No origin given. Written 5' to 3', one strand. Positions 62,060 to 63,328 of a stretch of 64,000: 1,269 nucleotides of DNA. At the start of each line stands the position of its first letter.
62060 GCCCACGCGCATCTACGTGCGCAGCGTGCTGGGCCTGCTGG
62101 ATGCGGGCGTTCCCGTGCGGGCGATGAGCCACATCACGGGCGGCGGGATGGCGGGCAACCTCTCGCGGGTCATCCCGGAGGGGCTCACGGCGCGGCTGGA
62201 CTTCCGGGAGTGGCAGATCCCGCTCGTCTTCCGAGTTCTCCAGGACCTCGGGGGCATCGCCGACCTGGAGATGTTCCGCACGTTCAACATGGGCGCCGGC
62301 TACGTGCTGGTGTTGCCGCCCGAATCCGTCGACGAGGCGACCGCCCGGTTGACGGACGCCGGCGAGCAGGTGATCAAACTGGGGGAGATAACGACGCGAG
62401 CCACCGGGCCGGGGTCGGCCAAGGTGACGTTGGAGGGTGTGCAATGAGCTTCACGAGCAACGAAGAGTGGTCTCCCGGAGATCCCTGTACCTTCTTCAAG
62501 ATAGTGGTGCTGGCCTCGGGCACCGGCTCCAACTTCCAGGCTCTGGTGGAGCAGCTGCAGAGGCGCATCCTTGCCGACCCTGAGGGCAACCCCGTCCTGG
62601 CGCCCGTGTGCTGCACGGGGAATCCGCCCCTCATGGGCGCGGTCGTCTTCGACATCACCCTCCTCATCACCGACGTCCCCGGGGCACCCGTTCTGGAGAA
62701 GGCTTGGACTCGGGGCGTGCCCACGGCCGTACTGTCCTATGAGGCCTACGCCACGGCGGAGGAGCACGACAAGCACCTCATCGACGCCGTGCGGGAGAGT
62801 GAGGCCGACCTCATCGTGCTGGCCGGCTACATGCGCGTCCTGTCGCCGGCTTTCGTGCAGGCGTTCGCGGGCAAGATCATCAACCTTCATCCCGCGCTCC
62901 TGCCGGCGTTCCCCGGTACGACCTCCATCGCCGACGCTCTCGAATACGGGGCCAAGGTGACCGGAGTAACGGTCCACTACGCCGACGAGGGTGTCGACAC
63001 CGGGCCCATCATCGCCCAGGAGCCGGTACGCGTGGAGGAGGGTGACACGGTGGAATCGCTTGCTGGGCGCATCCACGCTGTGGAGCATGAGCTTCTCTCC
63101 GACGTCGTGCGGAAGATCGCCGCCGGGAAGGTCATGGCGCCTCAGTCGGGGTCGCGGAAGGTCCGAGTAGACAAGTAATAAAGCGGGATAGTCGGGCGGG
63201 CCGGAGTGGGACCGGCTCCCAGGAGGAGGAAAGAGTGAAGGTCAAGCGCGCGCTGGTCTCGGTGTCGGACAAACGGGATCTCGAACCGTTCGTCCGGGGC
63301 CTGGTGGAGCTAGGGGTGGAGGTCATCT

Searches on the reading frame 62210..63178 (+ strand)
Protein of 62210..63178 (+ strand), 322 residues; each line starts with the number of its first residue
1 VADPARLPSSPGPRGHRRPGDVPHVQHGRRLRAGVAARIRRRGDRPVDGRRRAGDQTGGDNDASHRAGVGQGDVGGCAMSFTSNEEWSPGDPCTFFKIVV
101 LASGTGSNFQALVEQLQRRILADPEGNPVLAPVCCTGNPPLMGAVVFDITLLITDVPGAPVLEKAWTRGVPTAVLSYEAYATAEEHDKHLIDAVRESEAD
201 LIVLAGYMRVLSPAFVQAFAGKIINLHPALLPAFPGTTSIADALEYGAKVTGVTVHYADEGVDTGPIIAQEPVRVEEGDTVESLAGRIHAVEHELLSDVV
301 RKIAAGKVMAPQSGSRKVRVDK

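Call 43: search_protein_families(library=pfam, proteins=[window:62210-63178:+], max_evalue=0.00001)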
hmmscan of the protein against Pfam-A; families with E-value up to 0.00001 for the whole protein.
window:62210-63178:+ (322 aa): 1 family
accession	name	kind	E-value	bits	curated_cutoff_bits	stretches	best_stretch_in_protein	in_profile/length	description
PF00551.24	Formyl_trans_N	-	3.5e-52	177.2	26.1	1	148-300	29-181/181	Formyl transferase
